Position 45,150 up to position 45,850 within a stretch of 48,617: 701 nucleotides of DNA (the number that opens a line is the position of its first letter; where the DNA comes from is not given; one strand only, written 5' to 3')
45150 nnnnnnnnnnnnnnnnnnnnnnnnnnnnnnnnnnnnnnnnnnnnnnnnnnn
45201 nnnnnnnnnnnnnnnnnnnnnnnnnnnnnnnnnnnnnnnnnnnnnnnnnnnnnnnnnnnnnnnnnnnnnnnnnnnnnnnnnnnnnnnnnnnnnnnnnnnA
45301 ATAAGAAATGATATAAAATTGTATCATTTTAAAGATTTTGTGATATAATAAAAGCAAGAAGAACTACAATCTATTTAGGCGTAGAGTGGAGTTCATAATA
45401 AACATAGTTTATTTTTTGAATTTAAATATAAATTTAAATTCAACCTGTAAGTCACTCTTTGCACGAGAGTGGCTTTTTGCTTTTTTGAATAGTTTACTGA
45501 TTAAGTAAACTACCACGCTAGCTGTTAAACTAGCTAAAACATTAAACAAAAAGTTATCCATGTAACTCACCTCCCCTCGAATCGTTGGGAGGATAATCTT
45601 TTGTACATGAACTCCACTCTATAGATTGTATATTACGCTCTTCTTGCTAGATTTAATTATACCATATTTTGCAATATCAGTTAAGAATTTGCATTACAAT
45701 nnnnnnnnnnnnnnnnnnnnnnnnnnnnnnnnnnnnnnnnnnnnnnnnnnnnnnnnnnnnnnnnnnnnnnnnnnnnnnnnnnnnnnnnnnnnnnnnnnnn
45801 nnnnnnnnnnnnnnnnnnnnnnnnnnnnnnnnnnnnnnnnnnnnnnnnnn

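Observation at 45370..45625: hok-like type I toxin-antitoxin locus: 50-aa membrane peptide, sequestered ribosome-binding site, 15-nt 5-prime/3-prime complementarity and an antisense terminator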

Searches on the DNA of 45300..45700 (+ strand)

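Call 6: search_dna_similar(query=window:45300-45700:+, collection=plasmids, mode=distant, max_rows=30)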
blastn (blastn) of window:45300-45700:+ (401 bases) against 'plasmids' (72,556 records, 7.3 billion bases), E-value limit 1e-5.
Records with a match: 50; places in all: 64; records where one place covers at least 80% of the query: 21.
Best place of each record, by identity: 95-99% 10; 90-95% 3; 80-90% 19; 60-80% 18.
By first word of the organism name: Clostridioides 47; Paraclostridium 3.
By predicted mobility (MOB-suite, as given by PLSDB): non-mobilizable 46; mobilizable 4.
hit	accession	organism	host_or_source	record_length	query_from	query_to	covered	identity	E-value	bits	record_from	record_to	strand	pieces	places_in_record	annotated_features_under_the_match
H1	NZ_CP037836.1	Clostridioides difficile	Homo sapiens,feces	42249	1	401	100%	98.5%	0e+0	697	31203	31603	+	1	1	hypothetical protein | GIY-YIG nuclease family protein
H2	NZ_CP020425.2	Clostridioides difficile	ATCC strain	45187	1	401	100%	98.3%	0e+0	692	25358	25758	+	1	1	hypothetical protein | GIY-YIG nuclease family protein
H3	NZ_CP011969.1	Clostridioides difficile ATCC 9689 = DSM 1296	Homo sapiens,cell culture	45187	1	401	100%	98.3%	0e+0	692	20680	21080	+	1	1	hypothetical protein | GIY-YIG nuclease family protein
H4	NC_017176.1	Clostridioides difficile BI1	Homo sapiens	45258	1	401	100%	98.3%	0e+0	692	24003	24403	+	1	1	hypothetical protein | GIY-YIG nuclease family protein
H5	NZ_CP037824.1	Clostridioides difficile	Homo sapiens,feces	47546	1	401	100%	98.3%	0e+0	692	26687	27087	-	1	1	hypothetical protein | GIY-YIG nuclease family protein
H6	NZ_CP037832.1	Clostridioides difficile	Homo sapiens,feces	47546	1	401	100%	98.3%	0e+0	692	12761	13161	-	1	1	hypothetical protein | GIY-YIG nuclease family protein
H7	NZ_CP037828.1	Clostridioides difficile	Homo sapiens,feces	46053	1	401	100%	98.3%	0e+0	692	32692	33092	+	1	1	hypothetical protein | GIY-YIG nuclease family protein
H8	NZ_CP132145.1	Clostridioides difficile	Homo sapiens,whole organism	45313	1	401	100%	98.3%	0e+0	692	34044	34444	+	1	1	hypothetical protein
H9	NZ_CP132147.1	Clostridioides difficile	Homo sapiens,whole organism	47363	1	401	100%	98.3%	0e+0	692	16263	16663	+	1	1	hypothetical protein | GIY-YIG nuclease family protein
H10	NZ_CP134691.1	Clostridioides difficile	whole organism,horse faeces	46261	1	401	100%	98.3%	0e+0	692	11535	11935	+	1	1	hypothetical protein | GIY-YIG nuclease family protein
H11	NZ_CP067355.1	Clostridioides sp. ES-S-0173-01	soil,soil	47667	12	401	97%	94.9%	1e-171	609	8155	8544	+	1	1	endonuclease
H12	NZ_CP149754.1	Clostridioides difficile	Homo sapiens,single cell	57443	36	372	84%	92.3%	4e-133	480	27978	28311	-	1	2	none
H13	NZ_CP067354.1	Clostridioides sp. ES-S-0173-01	soil,soil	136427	1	365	91%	76.3%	7e-61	242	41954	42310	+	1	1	hypothetical protein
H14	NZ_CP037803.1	Clostridioides difficile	Homo sapiens,feces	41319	2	371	92%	75.2%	3e-46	257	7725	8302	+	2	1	hypothetical protein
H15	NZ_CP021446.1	Clostridioides difficile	cell culture,sewage plant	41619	2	371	92%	75.2%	3e-46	257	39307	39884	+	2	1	hypothetical protein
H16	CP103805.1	Clostridioides difficile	Soil,soil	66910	12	376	91%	72.1%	2e-37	163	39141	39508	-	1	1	hypothetical protein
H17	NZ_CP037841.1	Clostridioides difficile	-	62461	7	367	90%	72.7%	4e-39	168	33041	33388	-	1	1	hypothetical protein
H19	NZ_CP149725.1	Clostridioides difficile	Homo sapiens,single cell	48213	38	368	83%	70.4%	6e-30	138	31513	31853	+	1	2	hypothetical protein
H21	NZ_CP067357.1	Clostridioides sp. ES-S-0173-01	soil,soil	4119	42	367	81%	71.1%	5e-31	141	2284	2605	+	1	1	none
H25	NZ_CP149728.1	Clostridioides difficile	Homo sapiens,single cell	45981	63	241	45%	71.9%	7e-10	73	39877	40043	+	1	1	hypothetical protein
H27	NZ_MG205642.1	Paraclostridium sordellii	-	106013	12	179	42%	70.6%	7e-10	73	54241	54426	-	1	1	hypothetical protein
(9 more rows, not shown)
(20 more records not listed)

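Call 7: search_dna_similar(query=window:45300-45700:+, collection=phages, mode=distant, max_rows=30)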
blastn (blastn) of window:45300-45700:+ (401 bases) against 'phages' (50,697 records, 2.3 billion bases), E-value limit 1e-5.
Records with a match: 59; places in all: 78; records where one place covers at least 80% of the query: 35.
Best place of each record, by identity: 80-90% 15; 60-80% 44.
By first word of the organism name: Clostridium 43; Clostridioides 16.
By host as written in the record: Clostridium difficile 26; - 12; Clostridioides difficile 6; Clostridium difficile strain CD105HE1 ribotype 076 4; Clostridium difficile AIU 1; Clostridioides difficile Semix9 1; Clostridioides difficile HGP05 1; Clostridioides difficile CD08011 1; and 7 more.
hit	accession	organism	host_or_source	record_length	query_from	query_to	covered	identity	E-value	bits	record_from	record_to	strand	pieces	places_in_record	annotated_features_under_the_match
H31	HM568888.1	Clostridium phage phiCD38-2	Clostridium difficile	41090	2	371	92%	75.2%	1e-46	257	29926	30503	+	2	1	putative membrane protein | putative secreted protein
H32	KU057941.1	Clostridium phage CDSH1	Clostridium difficile AIU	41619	2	371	92%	75.2%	1e-46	257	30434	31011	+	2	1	hypothetical protein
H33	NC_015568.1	Clostridium phage phiCD38-2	Clostridium difficile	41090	2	371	92%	75.2%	1e-46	257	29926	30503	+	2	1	hypothetical protein | putative secreted protein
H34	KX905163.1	Clostridioides phage phiSemix9P1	Clostridioides difficile Semix9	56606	7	372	91%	74.5%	7e-55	219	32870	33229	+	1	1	hypothetical protein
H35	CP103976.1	Clostridioides phage HGP05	Clostridioides difficile HGP05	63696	2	367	91%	74.2%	6e-56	223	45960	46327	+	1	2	record has no annotation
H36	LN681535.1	Clostridium phage phiCD111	Clostridium difficile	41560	2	371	92%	73.3%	1e-38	227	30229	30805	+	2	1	conserved protein of unknown function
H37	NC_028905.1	Clostridium phage phiCD111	Clostridium difficile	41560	2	371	92%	73.3%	1e-38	227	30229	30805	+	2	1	hypothetical protein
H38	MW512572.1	Clostridioides phage phiCD08011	Clostridioides difficile CD08011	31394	7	377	93%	73.0%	4e-45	187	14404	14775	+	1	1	DNA polymerase III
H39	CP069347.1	Clostridioides phage pCD5401_3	soil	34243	1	371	93%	72.6%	3e-46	190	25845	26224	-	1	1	record has no annotation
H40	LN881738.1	Clostridium phage slur17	Escherichia coli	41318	7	371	91%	73.7%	1e-46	192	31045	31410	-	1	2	hypothetical protein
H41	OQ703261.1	Clostridioides phage AR1075-1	Clostridioides difficile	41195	7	371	91%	73.7%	1e-46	192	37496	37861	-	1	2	hypothetical protein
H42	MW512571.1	Clostridioides phage CD2301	Clostridioides difficile CD2301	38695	7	371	91%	73.5%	3e-47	194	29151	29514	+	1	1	none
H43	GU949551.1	Clostridium phage phiCD6356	Clostridium difficile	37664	6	371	91%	73.3%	1e-46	192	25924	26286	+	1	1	hypothetical protein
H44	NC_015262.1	Clostridium phage phiCD6356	Clostridium difficile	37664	6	371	91%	73.3%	1e-46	192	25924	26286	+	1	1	hypothetical protein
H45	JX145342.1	Clostridium phage phiMMP04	Clostridium difficile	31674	1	371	93%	72.0%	9e-41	172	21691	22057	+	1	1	hypothetical protein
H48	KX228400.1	Clostridium phage CDKM15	Clostridium difficile strain CD105HE1 ...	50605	12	368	89%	74.2%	4e-51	206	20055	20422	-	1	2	hypothetical protein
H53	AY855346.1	Clostridium phage phi CD119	-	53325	38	368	83%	76.6%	6e-56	224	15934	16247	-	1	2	none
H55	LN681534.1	Clostridium phage phiCD24-1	Clostridium difficile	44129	40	372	83%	75.1%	2e-42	178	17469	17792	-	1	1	conserved protein of unknown function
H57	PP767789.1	Clostridioides phage phiCDKH02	Clostridioides difficile CD500-12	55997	38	368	83%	72.7%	1e-39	168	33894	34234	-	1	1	none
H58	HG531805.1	Clostridium phage CDMH1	-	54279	38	368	83%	70.4%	2e-30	138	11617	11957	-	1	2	CDHM1_gp18: conserved hypothetical protein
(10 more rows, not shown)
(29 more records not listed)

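Call 10: get_annotated_region(hit=H4, flank=4000)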
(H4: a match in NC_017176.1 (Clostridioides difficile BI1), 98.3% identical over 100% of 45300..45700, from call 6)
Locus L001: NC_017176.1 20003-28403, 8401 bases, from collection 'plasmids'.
description: Clostridioides difficile BI1 plasmid pCDBI1, complete sequence
organism: Clostridioides difficile BI1 (NCBI taxid 699034)
taxonomy: Bacteria; Bacillota; Clostridia; Peptostreptococcales; Peptostreptococcaceae; Clostridioides; Clostridioides difficile; Clostridioides difficile BI1
host: -; source: Homo sapiens; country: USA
typing (MOB-suite, as given by PLSDB): non-mobilizable
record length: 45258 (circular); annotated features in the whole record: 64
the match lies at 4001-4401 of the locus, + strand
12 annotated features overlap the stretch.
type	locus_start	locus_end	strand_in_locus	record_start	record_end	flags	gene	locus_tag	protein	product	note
CDS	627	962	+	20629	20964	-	-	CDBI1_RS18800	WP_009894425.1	BlaI/MecI/CopY family transcriptional regulator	GO:0045892 - negative regulation of DNA-templated transcription [Evidence IEA]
CDS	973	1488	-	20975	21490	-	-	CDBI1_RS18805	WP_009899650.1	hypothetical protein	-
CDS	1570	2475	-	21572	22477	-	-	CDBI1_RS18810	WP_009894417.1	ParM/StbA family protein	GO:0030541 - plasmid partitioning [Evidence IEA]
CDS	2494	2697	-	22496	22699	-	-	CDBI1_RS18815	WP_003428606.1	hypothetical protein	-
CDS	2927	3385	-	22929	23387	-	-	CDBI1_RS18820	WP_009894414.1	hypothetical protein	-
CDS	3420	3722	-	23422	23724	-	-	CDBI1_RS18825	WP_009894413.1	hypothetical protein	-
CDS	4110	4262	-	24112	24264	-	-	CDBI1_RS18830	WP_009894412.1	hypothetical protein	-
CDS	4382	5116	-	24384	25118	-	-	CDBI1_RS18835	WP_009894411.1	GIY-YIG nuclease family protein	-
CDS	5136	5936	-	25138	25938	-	-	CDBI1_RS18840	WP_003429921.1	GIY-YIG nuclease family protein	-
CDS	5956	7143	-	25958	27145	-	-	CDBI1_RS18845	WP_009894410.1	replication initiation protein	GO:0006270 - DNA replication initiation [Evidence IEA]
CDS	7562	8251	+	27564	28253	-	-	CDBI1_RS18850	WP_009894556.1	HTH domain-containing protein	-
CDS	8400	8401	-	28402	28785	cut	-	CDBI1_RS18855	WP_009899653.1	BlaI/MecI/CopY family transcriptional regulator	GO:0045892 - negative regulation of DNA-templated transcription [Evidence IEA]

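Call 29: get_annotated_region(hit=H13, flank=200)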
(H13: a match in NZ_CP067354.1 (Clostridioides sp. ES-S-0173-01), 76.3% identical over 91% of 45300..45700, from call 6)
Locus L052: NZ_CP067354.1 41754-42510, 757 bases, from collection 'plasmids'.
description: Clostridioides sp. ES-S-0173-01 plasmid pESS17301a, complete sequence
organism: Clostridioides sp. ES-S-0173-01 (NCBI taxid 2770786)
taxonomy: Bacteria; Bacillota; Clostridia; Peptostreptococcales; Peptostreptococcaceae; Clostridioides; Clostridioides sp. ES-S-0173-01
host: -; source: soil,soil; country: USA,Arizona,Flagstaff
typing (MOB-suite, as given by PLSDB): non-mobilizable
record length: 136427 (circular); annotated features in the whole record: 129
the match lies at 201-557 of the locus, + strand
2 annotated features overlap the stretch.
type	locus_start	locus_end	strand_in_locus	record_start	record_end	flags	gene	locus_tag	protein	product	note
CDS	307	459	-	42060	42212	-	-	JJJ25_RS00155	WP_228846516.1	hypothetical protein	-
CDS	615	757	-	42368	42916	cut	-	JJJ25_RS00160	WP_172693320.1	hypothetical protein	-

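Call 30: get_annotated_region(hit=H31, flank=200)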
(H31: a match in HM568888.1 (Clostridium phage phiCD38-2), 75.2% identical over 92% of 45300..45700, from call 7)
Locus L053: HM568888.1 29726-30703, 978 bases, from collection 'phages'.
description: Clostridium phage phiCD38-2, complete genome.
organism: Clostridium phage phiCD38-2 (NCBI taxid 1032362)
taxonomy: Viruses; Duplodnaviria; Heunggongvirae; Uroviricota; Caudoviricetes; Leicestervirus; Leicestervirus CD382
host: Clostridium difficile; source: -; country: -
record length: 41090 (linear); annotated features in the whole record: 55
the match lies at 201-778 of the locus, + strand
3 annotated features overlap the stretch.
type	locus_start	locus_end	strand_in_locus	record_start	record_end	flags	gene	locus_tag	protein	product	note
CDS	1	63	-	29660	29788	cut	-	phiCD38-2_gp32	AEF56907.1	putative membrane protein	-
CDS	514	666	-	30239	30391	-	-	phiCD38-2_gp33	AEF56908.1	putative membrane protein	-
CDS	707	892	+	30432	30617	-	-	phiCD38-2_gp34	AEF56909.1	putative secreted protein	-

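Call 31: get_annotated_region(hit=H16, flank=200)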
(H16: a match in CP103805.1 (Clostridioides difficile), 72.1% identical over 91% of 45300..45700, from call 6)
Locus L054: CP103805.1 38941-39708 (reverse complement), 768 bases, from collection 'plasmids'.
description: Clostridioides difficile strain ST632 plasmid unnamed1, complete sequence
organism: Clostridioides difficile (NCBI taxid 1496)
taxonomy: Bacteria; Bacillota; Clostridia; Peptostreptococcales; Peptostreptococcaceae; Clostridioides; Clostridioides difficile
host: -; source: Soil,soil; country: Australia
typing (MOB-suite, as given by PLSDB): non-mobilizable
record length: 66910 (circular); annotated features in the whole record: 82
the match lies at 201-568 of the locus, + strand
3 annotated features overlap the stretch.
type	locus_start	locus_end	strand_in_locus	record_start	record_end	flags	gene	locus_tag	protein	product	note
CDS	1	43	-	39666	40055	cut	-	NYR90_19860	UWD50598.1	hypothetical protein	-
CDS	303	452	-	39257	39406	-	-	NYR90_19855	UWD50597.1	hypothetical protein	-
CDS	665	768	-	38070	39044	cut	-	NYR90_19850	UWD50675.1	replication initiation protein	-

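Call 32: get_annotated_region(hit=H17, flank=200)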
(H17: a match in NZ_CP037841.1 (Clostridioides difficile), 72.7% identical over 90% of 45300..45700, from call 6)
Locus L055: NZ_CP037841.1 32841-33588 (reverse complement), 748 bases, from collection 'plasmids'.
description: Clostridioides difficile strain Cd5 plasmid pCd5_2, complete sequence
organism: Clostridioides difficile (NCBI taxid 1496)
taxonomy: Bacteria; Bacillota; Clostridia; Peptostreptococcales; Peptostreptococcaceae; Clostridioides; Clostridioides difficile
host: -; source: -; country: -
typing (MOB-suite, as given by PLSDB): non-mobilizable
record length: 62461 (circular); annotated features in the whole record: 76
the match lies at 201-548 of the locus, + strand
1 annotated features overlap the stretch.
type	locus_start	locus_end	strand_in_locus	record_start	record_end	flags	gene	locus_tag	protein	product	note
CDS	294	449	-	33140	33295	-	-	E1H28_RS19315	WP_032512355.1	hypothetical protein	-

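Call 33: get_annotated_region(hit=H19, flank=200)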
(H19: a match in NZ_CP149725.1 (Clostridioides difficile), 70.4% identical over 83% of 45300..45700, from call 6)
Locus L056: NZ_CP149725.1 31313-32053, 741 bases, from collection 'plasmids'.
description: Clostridioides difficile strain Z1322HCD0097 plasmid pZ1322HCD0097-2, complete sequence
organism: Clostridioides difficile (NCBI taxid 1496)
taxonomy: Bacteria; Bacillota; Clostridia; Peptostreptococcales; Peptostreptococcaceae; Clostridioides; Clostridioides difficile
host: -; source: Homo sapiens,single cell; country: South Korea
typing (MOB-suite, as given by PLSDB): non-mobilizable
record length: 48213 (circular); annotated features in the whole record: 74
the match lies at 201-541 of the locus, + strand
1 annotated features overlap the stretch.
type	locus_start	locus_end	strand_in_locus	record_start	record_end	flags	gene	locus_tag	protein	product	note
CDS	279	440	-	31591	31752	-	-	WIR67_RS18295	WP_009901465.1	hypothetical protein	-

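Call 34: get_annotated_region(hit=H21, flank=200)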
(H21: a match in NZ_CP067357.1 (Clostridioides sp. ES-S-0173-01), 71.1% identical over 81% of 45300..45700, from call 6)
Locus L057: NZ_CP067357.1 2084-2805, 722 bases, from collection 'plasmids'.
description: Clostridioides sp. ES-S-0173-01 plasmid pESS17301e, complete sequence
organism: Clostridioides sp. ES-S-0173-01 (NCBI taxid 2770786)
taxonomy: Bacteria; Bacillota; Clostridia; Peptostreptococcales; Peptostreptococcaceae; Clostridioides; Clostridioides sp. ES-S-0173-01
host: -; source: soil,soil; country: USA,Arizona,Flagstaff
typing (MOB-suite, as given by PLSDB): non-mobilizable
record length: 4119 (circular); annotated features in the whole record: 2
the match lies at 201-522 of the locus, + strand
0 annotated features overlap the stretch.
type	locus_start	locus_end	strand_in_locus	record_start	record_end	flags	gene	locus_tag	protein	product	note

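Call 35: get_annotated_region(hit=H27, flank=300)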
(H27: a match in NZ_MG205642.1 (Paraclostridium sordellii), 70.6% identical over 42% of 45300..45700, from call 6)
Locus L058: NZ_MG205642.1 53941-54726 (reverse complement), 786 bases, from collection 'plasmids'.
description: Paraclostridium sordellii strain 7543-A plasmid pCS1-6, complete sequence
organism: Paraclostridium sordellii (NCBI taxid 1505)
taxonomy: Bacteria; Bacillota; Clostridia; Peptostreptococcales; Peptostreptococcaceae; Paraclostridium; Paraclostridium sordellii
host: -; source: -; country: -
typing (MOB-suite, as given by PLSDB): mobilizable; replicon rep_cluster_466; relaxase MOBP
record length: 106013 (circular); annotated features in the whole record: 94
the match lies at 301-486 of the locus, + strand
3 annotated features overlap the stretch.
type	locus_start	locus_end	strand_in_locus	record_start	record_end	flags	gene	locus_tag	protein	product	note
CDS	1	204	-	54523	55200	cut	-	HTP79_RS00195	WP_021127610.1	hypothetical protein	-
CDS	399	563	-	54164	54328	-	-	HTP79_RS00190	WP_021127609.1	hypothetical protein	-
CDS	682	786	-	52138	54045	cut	-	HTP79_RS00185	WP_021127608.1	DUF87 domain-containing protein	-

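Call 36: get_annotated_region(hit=H25, flank=300)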
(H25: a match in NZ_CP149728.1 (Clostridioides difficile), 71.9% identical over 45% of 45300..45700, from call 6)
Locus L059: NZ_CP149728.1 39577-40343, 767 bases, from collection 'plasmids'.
description: Clostridioides difficile strain Z1322HCD0094 plasmid pZ1322HCD0094-2, complete sequence
organism: Clostridioides difficile (NCBI taxid 1496)
taxonomy: Bacteria; Bacillota; Clostridia; Peptostreptococcales; Peptostreptococcaceae; Clostridioides; Clostridioides difficile
host: -; source: Homo sapiens,single cell; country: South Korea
typing (MOB-suite, as given by PLSDB): non-mobilizable
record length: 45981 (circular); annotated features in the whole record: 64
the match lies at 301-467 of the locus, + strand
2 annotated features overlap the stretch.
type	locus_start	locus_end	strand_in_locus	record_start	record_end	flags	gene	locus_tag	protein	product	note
CDS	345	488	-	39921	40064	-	-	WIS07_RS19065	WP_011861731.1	hypothetical protein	-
CDS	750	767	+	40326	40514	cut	-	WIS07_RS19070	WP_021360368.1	hypothetical protein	-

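Call 37: get_annotated_region(hit=H34, flank=200)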
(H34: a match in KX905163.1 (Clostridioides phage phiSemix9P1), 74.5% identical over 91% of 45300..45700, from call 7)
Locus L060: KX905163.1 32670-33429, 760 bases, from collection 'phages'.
description: Clostridioides phage phiSemix9P1, complete genome.
organism: Clostridioides phage phiSemix9P1 (NCBI taxid 1971232)
taxonomy: Viruses; Duplodnaviria; Heunggongvirae; Uroviricota; Caudoviricetes
host: Clostridioides difficile Semix9; source: soil; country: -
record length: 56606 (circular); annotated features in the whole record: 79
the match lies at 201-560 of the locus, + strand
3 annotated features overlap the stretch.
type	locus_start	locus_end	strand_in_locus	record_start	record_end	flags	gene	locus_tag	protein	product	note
CDS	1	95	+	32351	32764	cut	-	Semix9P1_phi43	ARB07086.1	hypothetical protein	-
CDS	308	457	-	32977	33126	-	-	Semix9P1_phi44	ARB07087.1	hypothetical protein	-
CDS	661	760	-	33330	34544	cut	-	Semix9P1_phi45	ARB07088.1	RepB family protein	-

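Call 38: get_annotated_region(hit=H35, flank=200)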
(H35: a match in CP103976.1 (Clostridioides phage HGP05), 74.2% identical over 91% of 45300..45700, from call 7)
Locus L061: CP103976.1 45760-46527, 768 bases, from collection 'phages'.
description: Clostridioides phage HGP05, complete sequence.
organism: Clostridioides phage HGP05 (NCBI taxid 2976353)
taxonomy: Viruses; Duplodnaviria; Heunggongvirae; Uroviricota; Caudoviricetes
host: Clostridioides difficile HGP05; source: soil; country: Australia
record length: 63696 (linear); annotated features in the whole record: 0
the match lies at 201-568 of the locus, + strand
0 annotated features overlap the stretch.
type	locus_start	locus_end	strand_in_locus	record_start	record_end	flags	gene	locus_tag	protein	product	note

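Call 39: get_annotated_region(hit=H38, flank=200)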
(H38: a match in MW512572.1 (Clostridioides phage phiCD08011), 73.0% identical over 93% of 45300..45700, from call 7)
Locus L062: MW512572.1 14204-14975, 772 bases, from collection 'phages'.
description: Clostridioides phage phiCD08011, complete genome.
organism: Clostridioides phage phiCD08011 (NCBI taxid 2814700)
taxonomy: Viruses; Duplodnaviria; Heunggongvirae; Uroviricota; Caudoviricetes; Sherbrookevirus
host: Clostridioides difficile CD08011; source: sewage slurry; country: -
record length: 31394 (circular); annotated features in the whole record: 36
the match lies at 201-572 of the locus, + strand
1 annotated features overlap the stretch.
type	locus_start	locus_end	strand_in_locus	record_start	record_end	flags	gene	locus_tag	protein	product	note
CDS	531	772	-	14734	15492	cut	-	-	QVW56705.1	DNA polymerase III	-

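Call 40: get_annotated_region(hit=H39, flank=200)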
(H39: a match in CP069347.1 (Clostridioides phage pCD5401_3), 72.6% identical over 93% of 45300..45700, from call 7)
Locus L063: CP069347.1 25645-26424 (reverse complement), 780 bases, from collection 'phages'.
description: Clostridioides phage pCD5401_3, complete sequence.
organism: Clostridioides phage pCD5401_3 (NCBI taxid 2801343)
taxonomy: Viruses; Duplodnaviria; Heunggongvirae; Uroviricota; Caudoviricetes; Sherbrookevirus
host: -; source: soil; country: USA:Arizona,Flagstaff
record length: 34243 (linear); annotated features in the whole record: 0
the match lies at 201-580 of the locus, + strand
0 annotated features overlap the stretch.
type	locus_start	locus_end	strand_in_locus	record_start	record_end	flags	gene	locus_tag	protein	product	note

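Call 41: get_annotated_region(hit=H43, flank=200)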
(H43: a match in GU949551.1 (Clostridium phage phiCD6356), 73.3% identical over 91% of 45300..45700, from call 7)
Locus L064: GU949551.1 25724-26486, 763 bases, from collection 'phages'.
description: Clostridium phage phiCD6356, complete genome.
organism: Clostridium phage phiCD6356 (NCBI taxid 864178)
taxonomy: Viruses; Duplodnaviria; Heunggongvirae; Uroviricota; Caudoviricetes
host: Clostridium difficile; source: -; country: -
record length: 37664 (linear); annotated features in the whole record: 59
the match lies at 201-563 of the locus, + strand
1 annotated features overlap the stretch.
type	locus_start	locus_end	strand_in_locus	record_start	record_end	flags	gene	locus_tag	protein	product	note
CDS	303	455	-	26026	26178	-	-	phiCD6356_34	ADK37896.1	hypothetical protein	-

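Call 42: get_annotated_region(hit=H45, flank=200)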
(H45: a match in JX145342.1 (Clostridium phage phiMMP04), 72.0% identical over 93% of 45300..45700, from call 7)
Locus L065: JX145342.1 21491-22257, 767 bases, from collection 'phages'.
description: Clostridium phage phiMMP04, complete genome.
organism: Clostridium phage phiMMP04 (NCBI taxid 1204535)
taxonomy: Viruses; Duplodnaviria; Heunggongvirae; Uroviricota; Caudoviricetes; Sherbrookevirus; Sherbrookevirus MMP04
host: Clostridium difficile; source: Human fecal sample; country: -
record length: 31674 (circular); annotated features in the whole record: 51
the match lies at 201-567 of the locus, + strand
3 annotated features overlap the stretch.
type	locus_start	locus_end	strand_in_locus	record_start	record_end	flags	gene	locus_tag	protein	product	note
CDS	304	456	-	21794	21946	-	-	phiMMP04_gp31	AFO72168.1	hypothetical protein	-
CDS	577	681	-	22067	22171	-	-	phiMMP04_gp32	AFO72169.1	hypothetical protein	-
CDS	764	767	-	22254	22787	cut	-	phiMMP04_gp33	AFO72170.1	DNA polymerase III alpha subunit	-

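Call 43: get_annotated_region(hit=H48, flank=200)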
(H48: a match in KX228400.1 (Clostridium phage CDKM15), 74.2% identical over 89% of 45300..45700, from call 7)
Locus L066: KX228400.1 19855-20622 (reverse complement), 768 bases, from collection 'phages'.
description: Clostridium phage CDKM15, complete genome.
organism: Clostridium phage CDKM15 (NCBI taxid 1868595)
taxonomy: Viruses; Duplodnaviria; Heunggongvirae; Uroviricota; Caudoviricetes; Colneyvirus; Colneyvirus CDKM15
host: Clostridium difficile strain CD105HE1 ribotype 076; source: soil sample from Hamamok Resort; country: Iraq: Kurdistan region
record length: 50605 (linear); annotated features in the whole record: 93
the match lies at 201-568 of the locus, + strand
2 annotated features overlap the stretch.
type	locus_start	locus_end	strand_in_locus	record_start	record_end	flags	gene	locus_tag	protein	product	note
CDS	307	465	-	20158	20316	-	-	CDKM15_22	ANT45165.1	hypothetical protein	-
CDS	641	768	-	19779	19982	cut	-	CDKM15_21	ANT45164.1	hypothetical protein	-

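Call 44: get_annotated_region(hit=H53, flank=200)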
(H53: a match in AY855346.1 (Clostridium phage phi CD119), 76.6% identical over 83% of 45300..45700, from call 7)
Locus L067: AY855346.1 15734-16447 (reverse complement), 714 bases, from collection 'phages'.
description: Clostridium phage phi CD119, complete genome.
organism: Clostridium phage phi CD119 (NCBI taxid 2883936)
taxonomy: Viruses; Duplodnaviria; Heunggongvirae; Uroviricota; Caudoviricetes; Lubbockvirus; Lubbockvirus CD119
host: -; source: -; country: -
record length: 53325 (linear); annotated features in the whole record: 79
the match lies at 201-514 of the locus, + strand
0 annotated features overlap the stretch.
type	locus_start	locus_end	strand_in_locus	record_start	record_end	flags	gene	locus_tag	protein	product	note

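Call 45: get_annotated_region(hit=H55, flank=200)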
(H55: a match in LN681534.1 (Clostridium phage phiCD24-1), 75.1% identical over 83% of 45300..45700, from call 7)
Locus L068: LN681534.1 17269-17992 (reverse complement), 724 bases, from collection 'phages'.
description: Clostridium phage phiCD24-1, complete genome.
organism: Clostridium phage phiCD24-1 (NCBI taxid 1582149)
taxonomy: Viruses; Duplodnaviria; Heunggongvirae; Uroviricota; Caudoviricetes
host: Clostridium difficile; source: -; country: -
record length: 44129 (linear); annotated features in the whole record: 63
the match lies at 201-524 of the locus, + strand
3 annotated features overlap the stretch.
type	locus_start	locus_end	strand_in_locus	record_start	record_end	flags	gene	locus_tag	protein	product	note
CDS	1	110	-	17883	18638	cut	-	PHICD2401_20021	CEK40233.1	putative Tail component protein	Evidence 3 : Function proposed based on presence of conserved amino acid motif, structural feature or limited homology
CDS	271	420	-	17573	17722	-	-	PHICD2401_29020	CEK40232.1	conserved protein of unknown function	Evidence 4 : Homologs of previously reported genes of unknown function; peptide signal + 1 tmhmm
CDS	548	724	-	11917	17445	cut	-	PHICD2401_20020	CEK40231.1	protein of unknown function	Evidence 5 : No homology to any previously reported sequences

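Call 46: get_annotated_region(hit=H57, flank=200)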
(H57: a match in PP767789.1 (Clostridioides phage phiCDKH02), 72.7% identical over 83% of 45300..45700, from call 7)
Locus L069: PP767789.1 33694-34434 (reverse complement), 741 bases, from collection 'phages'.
description: Clostridioides phage phiCDKH02, complete genome.
organism: Clostridioides phage phiCDKH02 (NCBI taxid 3145026)
taxonomy: Viruses
host: Clostridioides difficile CD500-12; source: clinical sample; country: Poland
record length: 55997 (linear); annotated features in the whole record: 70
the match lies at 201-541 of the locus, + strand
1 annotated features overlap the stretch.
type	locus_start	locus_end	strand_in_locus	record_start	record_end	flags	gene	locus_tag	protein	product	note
CDS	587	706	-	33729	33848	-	-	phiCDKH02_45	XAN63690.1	hypothetical protein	-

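Call 47: get_annotated_region(hit=H58, flank=200)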
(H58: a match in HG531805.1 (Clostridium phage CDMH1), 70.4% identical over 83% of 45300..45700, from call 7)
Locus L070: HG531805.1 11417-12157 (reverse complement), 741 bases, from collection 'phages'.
description: Clostridium phage CDMH1 complete genome.
organism: Clostridium phage CDMH1 (NCBI taxid 1411095)
taxonomy: Viruses; Duplodnaviria; Heunggongvirae; Uroviricota; Caudoviricetes; Yongloolinvirus; Yongloolinvirus CDMH1
host: -; source: -; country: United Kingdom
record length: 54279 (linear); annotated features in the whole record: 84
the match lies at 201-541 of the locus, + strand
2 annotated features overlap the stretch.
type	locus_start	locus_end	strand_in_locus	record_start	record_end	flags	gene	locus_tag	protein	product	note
CDS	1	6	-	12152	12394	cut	CDHM1_gp19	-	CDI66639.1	conserved hypothetical protein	-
CDS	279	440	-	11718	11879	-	CDHM1_gp18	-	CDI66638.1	conserved hypothetical protein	-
